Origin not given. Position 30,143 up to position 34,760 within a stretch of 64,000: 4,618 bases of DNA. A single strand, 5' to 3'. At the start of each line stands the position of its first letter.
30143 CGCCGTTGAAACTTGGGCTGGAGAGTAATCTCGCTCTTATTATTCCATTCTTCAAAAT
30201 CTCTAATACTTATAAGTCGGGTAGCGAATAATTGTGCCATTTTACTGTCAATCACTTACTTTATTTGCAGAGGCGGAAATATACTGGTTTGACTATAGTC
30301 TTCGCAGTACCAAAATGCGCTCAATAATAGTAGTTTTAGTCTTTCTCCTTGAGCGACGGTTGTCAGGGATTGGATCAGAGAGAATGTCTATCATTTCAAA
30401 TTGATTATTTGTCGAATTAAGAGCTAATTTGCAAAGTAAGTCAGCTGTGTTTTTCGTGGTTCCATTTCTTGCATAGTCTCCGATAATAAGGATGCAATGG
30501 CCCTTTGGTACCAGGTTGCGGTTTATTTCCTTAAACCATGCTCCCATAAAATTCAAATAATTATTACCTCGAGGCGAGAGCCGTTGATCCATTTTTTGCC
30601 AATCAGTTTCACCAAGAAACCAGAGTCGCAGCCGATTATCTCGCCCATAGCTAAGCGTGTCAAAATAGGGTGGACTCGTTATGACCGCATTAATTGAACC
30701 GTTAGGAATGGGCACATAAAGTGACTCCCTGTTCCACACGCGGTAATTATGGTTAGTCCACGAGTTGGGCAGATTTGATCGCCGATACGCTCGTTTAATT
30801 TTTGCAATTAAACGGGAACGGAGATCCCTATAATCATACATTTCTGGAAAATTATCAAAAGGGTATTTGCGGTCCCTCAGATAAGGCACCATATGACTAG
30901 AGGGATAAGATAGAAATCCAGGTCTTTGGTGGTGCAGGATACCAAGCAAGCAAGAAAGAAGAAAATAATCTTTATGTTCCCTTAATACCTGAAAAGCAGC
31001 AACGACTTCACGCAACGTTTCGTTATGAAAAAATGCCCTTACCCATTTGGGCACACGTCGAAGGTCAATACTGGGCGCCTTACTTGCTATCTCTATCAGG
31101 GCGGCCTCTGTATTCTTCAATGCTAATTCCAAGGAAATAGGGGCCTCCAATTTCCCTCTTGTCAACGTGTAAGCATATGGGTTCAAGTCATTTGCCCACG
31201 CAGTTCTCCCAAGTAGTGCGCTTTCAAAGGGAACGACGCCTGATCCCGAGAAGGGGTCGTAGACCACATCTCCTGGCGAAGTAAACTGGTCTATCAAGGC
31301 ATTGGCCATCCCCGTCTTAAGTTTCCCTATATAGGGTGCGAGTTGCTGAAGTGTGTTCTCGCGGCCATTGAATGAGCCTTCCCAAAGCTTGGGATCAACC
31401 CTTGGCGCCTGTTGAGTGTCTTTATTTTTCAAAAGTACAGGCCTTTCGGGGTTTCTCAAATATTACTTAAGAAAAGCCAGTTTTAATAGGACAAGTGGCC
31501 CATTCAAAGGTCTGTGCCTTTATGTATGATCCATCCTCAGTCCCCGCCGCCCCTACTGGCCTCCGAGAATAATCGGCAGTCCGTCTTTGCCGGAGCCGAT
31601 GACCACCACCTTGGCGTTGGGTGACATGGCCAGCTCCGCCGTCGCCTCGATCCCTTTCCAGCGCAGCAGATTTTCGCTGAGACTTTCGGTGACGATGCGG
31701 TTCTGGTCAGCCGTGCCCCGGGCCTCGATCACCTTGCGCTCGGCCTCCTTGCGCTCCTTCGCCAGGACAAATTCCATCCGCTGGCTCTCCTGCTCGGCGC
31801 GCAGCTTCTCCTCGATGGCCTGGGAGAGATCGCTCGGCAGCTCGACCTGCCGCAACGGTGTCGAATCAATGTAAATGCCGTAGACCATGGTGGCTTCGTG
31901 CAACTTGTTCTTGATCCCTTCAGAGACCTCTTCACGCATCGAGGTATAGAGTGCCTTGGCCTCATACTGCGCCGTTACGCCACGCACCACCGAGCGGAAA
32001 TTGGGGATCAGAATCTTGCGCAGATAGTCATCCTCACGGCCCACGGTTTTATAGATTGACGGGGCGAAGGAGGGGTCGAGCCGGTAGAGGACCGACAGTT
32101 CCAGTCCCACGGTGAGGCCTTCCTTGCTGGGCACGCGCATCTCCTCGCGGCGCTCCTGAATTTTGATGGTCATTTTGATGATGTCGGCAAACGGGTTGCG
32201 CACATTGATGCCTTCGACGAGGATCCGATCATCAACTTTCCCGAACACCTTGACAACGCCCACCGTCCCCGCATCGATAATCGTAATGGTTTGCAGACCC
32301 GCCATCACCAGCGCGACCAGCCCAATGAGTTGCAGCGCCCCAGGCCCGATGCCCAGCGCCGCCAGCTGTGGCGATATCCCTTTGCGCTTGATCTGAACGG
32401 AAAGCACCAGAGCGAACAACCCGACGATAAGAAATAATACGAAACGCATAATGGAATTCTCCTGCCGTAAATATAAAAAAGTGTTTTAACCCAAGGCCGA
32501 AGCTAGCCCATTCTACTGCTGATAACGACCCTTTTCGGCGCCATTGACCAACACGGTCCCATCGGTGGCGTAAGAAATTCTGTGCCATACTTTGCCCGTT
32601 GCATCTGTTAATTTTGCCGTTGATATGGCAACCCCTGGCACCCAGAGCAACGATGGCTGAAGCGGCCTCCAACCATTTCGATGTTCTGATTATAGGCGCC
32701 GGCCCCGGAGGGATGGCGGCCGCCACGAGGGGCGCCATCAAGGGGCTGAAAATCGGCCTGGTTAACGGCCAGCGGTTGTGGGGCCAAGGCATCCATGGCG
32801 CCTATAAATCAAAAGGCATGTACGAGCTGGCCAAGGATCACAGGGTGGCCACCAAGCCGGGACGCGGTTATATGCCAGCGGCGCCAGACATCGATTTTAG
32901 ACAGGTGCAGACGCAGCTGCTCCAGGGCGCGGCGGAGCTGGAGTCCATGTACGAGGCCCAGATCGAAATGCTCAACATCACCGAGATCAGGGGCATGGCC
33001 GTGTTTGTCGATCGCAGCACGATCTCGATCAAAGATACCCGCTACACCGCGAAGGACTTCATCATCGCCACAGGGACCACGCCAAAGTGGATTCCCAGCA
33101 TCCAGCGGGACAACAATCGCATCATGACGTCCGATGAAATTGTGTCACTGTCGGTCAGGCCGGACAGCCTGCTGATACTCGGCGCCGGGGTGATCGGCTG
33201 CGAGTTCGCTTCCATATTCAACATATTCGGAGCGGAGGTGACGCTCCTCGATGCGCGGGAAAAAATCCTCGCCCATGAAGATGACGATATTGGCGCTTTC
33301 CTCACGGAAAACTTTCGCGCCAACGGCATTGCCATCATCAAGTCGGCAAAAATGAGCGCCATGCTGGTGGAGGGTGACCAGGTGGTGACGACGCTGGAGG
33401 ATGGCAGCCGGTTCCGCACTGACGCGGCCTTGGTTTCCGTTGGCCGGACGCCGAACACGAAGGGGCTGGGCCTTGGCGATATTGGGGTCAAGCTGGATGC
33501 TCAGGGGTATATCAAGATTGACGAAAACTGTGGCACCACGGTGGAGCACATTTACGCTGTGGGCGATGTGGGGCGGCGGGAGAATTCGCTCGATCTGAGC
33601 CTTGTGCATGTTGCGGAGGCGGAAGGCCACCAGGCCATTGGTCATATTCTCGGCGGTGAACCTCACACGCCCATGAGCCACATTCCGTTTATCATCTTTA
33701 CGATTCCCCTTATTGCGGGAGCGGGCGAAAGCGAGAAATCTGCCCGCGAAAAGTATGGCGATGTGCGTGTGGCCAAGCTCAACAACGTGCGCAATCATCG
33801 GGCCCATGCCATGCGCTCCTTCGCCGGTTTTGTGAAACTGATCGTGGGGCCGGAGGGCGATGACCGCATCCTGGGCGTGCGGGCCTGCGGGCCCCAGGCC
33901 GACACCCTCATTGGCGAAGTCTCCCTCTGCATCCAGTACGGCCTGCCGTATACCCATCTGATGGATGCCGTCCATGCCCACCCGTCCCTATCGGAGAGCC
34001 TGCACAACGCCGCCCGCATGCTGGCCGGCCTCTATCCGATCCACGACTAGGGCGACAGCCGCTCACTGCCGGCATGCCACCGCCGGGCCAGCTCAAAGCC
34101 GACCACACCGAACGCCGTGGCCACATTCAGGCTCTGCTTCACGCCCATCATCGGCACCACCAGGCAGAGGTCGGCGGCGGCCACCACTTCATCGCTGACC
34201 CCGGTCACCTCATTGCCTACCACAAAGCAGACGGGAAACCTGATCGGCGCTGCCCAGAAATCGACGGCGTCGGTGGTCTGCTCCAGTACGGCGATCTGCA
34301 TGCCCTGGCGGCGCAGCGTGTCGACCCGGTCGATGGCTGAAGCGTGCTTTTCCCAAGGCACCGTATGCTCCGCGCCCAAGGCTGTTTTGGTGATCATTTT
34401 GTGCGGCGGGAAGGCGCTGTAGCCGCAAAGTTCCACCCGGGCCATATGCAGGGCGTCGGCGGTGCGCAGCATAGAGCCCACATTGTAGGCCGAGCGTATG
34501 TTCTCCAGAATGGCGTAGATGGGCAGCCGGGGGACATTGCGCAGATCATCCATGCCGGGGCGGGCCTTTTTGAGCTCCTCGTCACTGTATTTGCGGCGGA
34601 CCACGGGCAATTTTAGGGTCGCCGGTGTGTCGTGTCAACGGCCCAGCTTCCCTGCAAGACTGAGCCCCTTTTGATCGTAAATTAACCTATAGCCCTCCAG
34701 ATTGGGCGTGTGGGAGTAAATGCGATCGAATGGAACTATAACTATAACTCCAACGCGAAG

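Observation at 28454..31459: AT-rich three-gene island: DNA methyltransferase + DUF262 (ParB-like) protein + HEPN-motif protein, a candidate uncharacterized methylation-linked defense module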

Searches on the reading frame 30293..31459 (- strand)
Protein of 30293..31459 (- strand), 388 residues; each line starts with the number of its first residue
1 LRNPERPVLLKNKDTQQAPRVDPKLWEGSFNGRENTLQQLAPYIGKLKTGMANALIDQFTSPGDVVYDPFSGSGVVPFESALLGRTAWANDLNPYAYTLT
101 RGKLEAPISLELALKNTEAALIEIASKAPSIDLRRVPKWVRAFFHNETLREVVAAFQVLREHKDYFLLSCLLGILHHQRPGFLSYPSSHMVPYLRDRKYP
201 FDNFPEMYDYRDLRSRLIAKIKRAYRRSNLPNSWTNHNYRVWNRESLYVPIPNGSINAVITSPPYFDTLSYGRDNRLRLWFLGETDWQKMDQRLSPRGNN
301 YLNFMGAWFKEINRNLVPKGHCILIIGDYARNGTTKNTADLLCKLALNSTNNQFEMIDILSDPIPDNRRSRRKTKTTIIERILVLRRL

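Call 3: search_protein_families(library=pfam, proteins=[window:30293-31459:-], max_evalue=1)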
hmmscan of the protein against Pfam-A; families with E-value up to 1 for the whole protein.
window:30293-31459:- (388 aa): 4 families
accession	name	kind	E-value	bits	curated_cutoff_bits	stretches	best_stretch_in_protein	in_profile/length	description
PF01555.25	N6_N4_Mtase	-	1.4e-14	55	26.7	2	256-359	1-77/221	DNA methylase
PF01170.24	UPF0020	-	7.9e-07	29.4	22.3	1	45-98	10-64/197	RMKL-like, methyltransferase domain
PF02086.21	MethyltransfD12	-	4e-06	27.2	22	1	48-106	5-64/253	D12 class N6 adenine-specific DNA methyltransferase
PF08726.16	EFhand_Ca_insen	-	0.13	12.8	27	1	147-214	3-64/69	Ca2+ insensitive EF hand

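Call 4: search_protein_families(library=padloc, proteins=[window:30293-31459:-], max_evalue=1)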
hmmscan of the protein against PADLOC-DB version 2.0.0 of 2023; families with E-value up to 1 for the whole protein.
window:30293-31459:- (388 aa): 55 families (the best 25 are shown)
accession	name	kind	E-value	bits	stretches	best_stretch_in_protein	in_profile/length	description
PDLC03325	MTase_II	-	2.9e-26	90.2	2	45-160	74-180/426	Type II methyltransferase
PDLC03353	MTase_II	-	1.2e-16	59.1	2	249-348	21-104/260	Type II methyltransferase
PDLC03380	MTase_II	-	5e-16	56.9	2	26-109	20-102/393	Type II methyltransferase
PDLC03387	MTase_II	-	9e-13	46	2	250-335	25-95/289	Type II methyltransferase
PDLC03319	MTase_II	-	1.7e-12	45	2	43-118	4-79/503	Type II methyltransferase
PDLC03312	MTase_II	-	2.3e-11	40.2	1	31-126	783-873/1344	Type II methyltransferase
PDLC03371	MTase_II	-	6.6e-11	40.2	2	251-333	25-101/260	Type II methyltransferase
PDLC03322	MTase_II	-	2.5e-10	37.8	2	58-122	60-126/446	Type II methyltransferase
PDLC03224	MTase_II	-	1.3e-09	35.5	2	252-292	293-332/481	Type II methyltransferase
PDLC03350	MTase_II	-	4.4e-09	34.2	2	250-338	70-137/312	Type II methyltransferase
PDLC03339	MTase_II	-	1.4e-08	31.9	1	55-117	222-284/399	Type II methyltransferase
PDLC03239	MTase_II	-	2.2e-08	31.3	2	43-102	71-132/442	Type II methyltransferase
PDLC02189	DUF1156_MTase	-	6.6e-08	29.2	1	66-105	167-206/944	-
PDLC03351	MTase_II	-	1.1e-07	29.3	1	30-95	114-179/348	Type II methyltransferase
PDLC03364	MTase_II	-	3.4e-07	27.6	2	35-104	30-100/380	Type II methyltransferase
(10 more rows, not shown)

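Call 5: search_protein_families(library=ncbifam, proteins=[window:30293-31459:-], max_evalue=1)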
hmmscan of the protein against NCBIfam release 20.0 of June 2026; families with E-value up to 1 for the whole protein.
window:30293-31459:- (388 aa): 7 families
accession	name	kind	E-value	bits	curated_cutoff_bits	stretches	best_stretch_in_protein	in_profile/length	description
NF042963.1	DUF1156_antiphage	equivalog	2.3e-08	32.6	1000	1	66-105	187-226/960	anti-phage-associated DUF1156 domain-containing protein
TIGR01177.1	TIGR01177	hypoth_equivalog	0.00023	20.6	316.55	1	62-94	182-214/330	TIGR01177 family methyltransferase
NF050803.1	DnaMtaseCcrMCaul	equivalog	0.00026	20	830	1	57-88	200-231/350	adenine-specific DNA-methyltransferase CcrM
NF040850.1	Trm14_Thcoccales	equivalog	0.00057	18.9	480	1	46-103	201-258/365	tRNA (guanine(6)-N2)-methyltransferase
NF010253.0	PRK13699.1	subfamily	0.0046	16.7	244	1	53-76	154-177/226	DNA methyltransferase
NF040721.1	Trm14_Arch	equivalog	0.03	13.5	280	1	46-90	174-219/370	tRNA (guanine(6)-N2)-methyltransferase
NF011528.0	PRK14968.1-2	equivalog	0.087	12.3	171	1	61-100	37-76/205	putative methyltransferase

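Call 35: search_protein_families(library=phrogs, proteins=[window:30293-31459:-], max_evalue=0.01)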
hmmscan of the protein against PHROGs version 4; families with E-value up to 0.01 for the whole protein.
window:30293-31459:- (388 aa): 9 families
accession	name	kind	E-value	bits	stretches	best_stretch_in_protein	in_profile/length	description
phrog_67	-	other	1.5e-18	68.2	2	232-329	117-198/743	DNA methyltransferase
phrog_18146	-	other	5.1e-13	49.7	1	43-286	49-304/452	DNA methyltransferase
phrog_10183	-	other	2.9e-09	36.7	1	64-111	117-164/889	DNA methyltransferase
phrog_3008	-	other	2.7e-06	27.9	1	50-119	157-226/244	DNA methyltransferase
phrog_498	-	other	1.3e-05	24.9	1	51-268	367-486/633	DNA methyltransferase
phrog_16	-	DNA, RNA and nucleotide metabolism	0.00013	21.3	1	52-97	857-902/986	DNA helicase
phrog_6025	-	other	0.0011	19.6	0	237-276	10-51/192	DNA methyltransferase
phrog_12517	-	unknown function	0.0017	18.6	0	51-85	94-128/316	-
phrog_56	-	other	0.0032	17.8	1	48-99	71-123/647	DNA methyltransferase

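Call 84: search_solved_structures(query=window:30293-31459:-, max_evalue=0.01, show_alignments=1)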
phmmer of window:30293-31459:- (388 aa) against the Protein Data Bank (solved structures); distinct sequences matched with E-value up to 0.01: 3.
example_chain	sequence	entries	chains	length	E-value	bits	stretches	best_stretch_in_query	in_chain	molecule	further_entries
2zie_A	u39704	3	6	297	5e-08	35.5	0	49-101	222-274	Putative modification methylase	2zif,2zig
8s9n_A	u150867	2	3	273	0.00066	21.9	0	233-322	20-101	DNA cytosine-N4 methyltransferase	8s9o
8s9m_A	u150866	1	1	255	0.0012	21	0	55-93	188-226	DNA cytosine-N4 methyltransferase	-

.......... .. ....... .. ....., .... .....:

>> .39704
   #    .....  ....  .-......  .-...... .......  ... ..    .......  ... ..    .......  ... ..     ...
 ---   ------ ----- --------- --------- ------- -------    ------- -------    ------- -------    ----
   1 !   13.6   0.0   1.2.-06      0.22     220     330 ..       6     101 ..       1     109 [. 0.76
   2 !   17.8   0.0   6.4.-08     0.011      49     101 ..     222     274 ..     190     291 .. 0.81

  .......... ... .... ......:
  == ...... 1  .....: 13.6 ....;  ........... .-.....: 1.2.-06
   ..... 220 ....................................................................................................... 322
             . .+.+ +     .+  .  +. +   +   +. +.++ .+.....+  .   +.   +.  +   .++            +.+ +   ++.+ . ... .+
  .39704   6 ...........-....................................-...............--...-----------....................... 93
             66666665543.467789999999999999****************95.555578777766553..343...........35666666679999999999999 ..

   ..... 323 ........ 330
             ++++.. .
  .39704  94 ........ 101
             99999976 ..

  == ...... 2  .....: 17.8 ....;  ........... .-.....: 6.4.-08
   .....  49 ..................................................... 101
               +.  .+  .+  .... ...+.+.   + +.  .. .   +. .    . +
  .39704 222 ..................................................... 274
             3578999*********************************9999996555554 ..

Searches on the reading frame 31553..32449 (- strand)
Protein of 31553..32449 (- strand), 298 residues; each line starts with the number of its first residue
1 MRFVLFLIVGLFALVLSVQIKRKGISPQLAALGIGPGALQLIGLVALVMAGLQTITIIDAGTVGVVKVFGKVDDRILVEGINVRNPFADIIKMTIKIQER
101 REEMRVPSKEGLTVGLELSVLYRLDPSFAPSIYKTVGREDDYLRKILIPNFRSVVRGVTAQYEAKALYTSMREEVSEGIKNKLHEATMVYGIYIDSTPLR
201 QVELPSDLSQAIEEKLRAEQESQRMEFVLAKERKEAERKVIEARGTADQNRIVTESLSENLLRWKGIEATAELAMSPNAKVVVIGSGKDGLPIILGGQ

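Call 3: search_protein_families(library=pfam, proteins=[window:31553-32449:-], max_evalue=1)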
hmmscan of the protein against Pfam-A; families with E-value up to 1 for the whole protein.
window:31553-32449:- (298 aa): 2 families
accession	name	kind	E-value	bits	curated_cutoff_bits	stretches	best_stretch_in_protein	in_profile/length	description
PF01145.31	Band_7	-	2.2e-28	99.9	23.6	1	57-236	2-176/176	SPFH domain / Band 7 family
PF13421.11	Band_7_1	-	0.018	15.1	24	1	141-216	135-207/211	SPFH domain-Band 7 family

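Call 54: find_related_loci(query=window:31553-32449:-, collection=metagenome_contigs, flank=6000)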
Query window:31553-32449:- (298 aa) in metagenome_contigs; peptide patterns used: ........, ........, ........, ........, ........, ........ (x = any residue, [..] = any of these).
430 stretches matched a pattern; 231 encode a relative of the query (tblastn E <= 1e-3); the best 80 are kept; 80 distinct loci.
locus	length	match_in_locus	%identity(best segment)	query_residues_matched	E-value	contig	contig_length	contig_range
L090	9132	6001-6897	68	1-298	4e-134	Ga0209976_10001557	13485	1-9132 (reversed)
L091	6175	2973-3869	67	1-298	4e-130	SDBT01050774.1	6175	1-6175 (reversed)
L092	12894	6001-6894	67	1-297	3e-125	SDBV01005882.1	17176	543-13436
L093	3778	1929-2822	66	1-297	2e-127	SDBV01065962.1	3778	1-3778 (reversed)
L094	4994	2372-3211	68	19-297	3e-125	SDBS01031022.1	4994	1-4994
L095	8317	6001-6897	65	1-298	2e-119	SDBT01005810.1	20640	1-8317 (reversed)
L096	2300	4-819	64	21-292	2e-119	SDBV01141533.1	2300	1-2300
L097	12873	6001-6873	56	1-298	2e-96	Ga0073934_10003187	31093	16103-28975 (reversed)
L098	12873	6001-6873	55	1-298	4e-96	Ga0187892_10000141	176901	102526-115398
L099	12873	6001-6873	54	1-298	3e-94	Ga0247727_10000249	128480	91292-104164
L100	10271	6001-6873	54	1-298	2e-94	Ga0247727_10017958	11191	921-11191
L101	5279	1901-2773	55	1-298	3e-94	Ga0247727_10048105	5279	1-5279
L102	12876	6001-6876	54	1-295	2e-93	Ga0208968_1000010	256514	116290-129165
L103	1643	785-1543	60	41-295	1e-99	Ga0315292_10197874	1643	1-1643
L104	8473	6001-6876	56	1-295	1e-93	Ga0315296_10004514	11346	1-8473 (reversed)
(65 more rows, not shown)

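Call 62: search_protein_families(library=pfam, proteins=[L092:7329-8516:+, L092:8516-9514:+, L090:7245-8384:+, L090:8387-8971:+], max_evalue=0.01)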
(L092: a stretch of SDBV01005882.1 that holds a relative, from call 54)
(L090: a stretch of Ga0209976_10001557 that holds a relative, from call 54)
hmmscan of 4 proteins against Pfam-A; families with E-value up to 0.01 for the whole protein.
L092:7329-8516:+ (396 aa): 2 families
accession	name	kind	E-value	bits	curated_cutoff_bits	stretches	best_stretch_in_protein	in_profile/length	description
PF13749.12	HATPase_c_4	-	2.4e-18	66.3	26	1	306-387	2-84/89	Putative ATP-dependent DNA helicase recG C-terminal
PF04326.19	SLFN_AlbA_2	-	1.1e-08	36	25.3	1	14-126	1-113/118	Schlafen, AlbA_2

L092:8516-9514:+ (333 aa): 5 families
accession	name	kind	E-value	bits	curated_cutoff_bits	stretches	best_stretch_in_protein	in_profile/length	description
PF13614.12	AAA_31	-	8.7e-28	97.9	27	1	4-193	2-166/177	AAA domain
PF01656.29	CbiA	-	3.1e-11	43.7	25.4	1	6-121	1-54/125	CobQ/CobB/MinD/ParA nucleotide binding domain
PF09140.17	MipZ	-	0.00029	20.7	20.7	1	5-52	2-49/262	ATPase MipZ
PF02374.21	ArsA_ATPase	-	0.0003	20.6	24.3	1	7-50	4-47/305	Anion-transporting ATPase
PF10609.15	ParA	-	0.00069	19.6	27.1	1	3-41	3-41/246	NUBPL iron-transfer P-loop NTPase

L090:7245-8384:+ (380 aa): 6 families
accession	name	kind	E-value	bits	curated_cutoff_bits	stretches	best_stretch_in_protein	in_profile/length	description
PF13304.12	AAA_21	-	4.4e-40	139.1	27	1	25-317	2-302/304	AAA domain, putative AbiEii toxin, Type IV TA system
PF13175.12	AAA_15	-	3.3e-14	53.7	32.1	2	275-314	332-371/374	AAA ATPase domain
PF02463.25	SMC_N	-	3.3e-07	30.4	40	1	4-45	3-47/220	RecF/RecN/SMC N terminal domain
PF13555.12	AAA_29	-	7e-07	29.3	27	1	4-44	2-44/61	P-loop containing region of AAA domain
PF11398.14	DUF2813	-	0.00024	21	21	0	275-319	287-327/372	Protein of unknown function (DUF2813)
PF13476.12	AAA_23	-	0.003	18.7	27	1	26-45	23-42/201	AAA domain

L090:8387-8971:+ (195 aa): 1 family
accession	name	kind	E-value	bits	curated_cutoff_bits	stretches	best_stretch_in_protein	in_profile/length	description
PF14103.11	DUF4276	-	0.0016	19.2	30.2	1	54-128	55-143/192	Domain of unknown function (DUF4276)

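Call 63: search_protein_families(library=padloc, proteins=[L092:7329-8516:+, L092:8516-9514:+, L090:7245-8384:+, L090:8387-8971:+], max_evalue=0.001)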
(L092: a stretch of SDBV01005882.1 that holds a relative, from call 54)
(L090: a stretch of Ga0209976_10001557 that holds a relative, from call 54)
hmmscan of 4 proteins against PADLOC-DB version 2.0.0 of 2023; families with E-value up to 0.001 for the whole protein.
L092:7329-8516:+ (396 aa): 3 families
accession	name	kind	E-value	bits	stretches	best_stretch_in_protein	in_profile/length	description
PDLC02402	Aga_SIR2-PNTD1-PNTD2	-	7.8e-16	55.4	1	140-375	301-543/876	Class I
PDLC02394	pAgo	-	2.9e-12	43.2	1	16-385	43-427/1121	-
PDLC02418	Aga_SIR2-Kinase-PNTD1-PNTD2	-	2.6e-09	33.9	1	144-374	164-420/756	Class I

L092:8516-9514:+ (333 aa): 1 family
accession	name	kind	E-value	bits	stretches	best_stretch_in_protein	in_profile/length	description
PDLC04559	PDC-M28B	-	1.9e-05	21.9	1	3-41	128-166/438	-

L090:7245-8384:+ (380 aa): 102 families (the best 25 are shown)
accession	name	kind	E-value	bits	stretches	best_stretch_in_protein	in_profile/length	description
PDLC04180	HEC-01A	-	2e-157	522.3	1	1-377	1-380/382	-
PDLC04178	HEC-01A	-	8e-47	158.1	1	3-375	9-391/399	-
PDLC04182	HEC-01A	-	6.2e-38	128.8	2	131-355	166-388/406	-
PDLC02980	AriA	-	1.9e-37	127.9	1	26-313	3-299/304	-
PDLC04175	HEC-01A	-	1.7e-31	107.6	1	3-353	6-345/363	-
PDLC04144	HEC-01B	-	2.2e-28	97.4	2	144-356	172-378/395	-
PDLC04176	HEC-01A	-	2.8e-27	94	1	25-344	26-346/371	-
PDLC04177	HEC-01A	-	5.5e-25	86.2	2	253-353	276-375/393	-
PDLC02335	AbiLi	-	2.2e-24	84.1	1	8-330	55-251/326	AbiLi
PDLC04183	HEC-01A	-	3.5e-24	83.6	2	2-120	4-122/402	-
PDLC04391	PDC-M07A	-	2.8e-23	80.6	2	5-119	4-118/412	-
PDLC04179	HEC-01A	-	2.2e-22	77.8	2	144-344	233-430/459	-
PDLC04392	PDC-M07A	-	3.7e-20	70.4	2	144-331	178-366/432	-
PDLC04135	mad3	-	1.3e-19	69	1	2-318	1-328/374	mads_3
PDLC04184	HEC-01A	-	4.1e-19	66.9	2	139-313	196-387/464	-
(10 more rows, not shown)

L090:8387-8971:+ (195 aa): 9 families
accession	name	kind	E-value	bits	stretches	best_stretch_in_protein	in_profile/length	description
PDLC04194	HEC-01B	-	1.5e-55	186.1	1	4-193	5-196/204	-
PDLC04197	HEC-01B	-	6.4e-47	157.7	1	5-194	3-189/192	-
PDLC04193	HEC-01B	-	5.7e-35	119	1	18-193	16-191/195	-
PDLC04143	HEC-01A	-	8.9e-07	26.7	1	37-135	38-147/190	-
PDLC04205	HEC-01B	-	5.8e-06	24.2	1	40-110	61-135/213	-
PDLC04202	HEC-01B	-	0.0002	19.5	1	81-129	98-152/204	-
PDLC04191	HEC-01B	-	0.00027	19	1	54-136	63-142/192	-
PDLC04210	HEC-01B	-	0.00036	18.4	1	83-137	109-172/217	-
PDLC04200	HEC-01B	-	0.00097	17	0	58-134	78-165/218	-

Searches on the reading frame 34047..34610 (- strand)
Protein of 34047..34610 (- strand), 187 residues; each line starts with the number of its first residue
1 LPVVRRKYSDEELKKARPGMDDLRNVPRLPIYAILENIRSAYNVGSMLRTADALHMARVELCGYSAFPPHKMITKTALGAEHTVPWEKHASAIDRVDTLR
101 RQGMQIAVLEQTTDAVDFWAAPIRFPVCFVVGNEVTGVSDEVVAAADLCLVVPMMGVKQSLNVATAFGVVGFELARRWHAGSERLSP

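Call 53: search_protein_families(library=pfam, proteins=[window:34047-34610:-], max_evalue=0.00001)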
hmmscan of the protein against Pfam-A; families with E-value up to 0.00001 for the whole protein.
window:34047-34610:- (187 aa): 1 family
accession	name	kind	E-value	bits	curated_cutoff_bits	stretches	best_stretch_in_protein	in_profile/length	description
PF00588.24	SpoU_methylase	-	3.6e-28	98.9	29.7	1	31-170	2-140/142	SpoU rRNA Methylase family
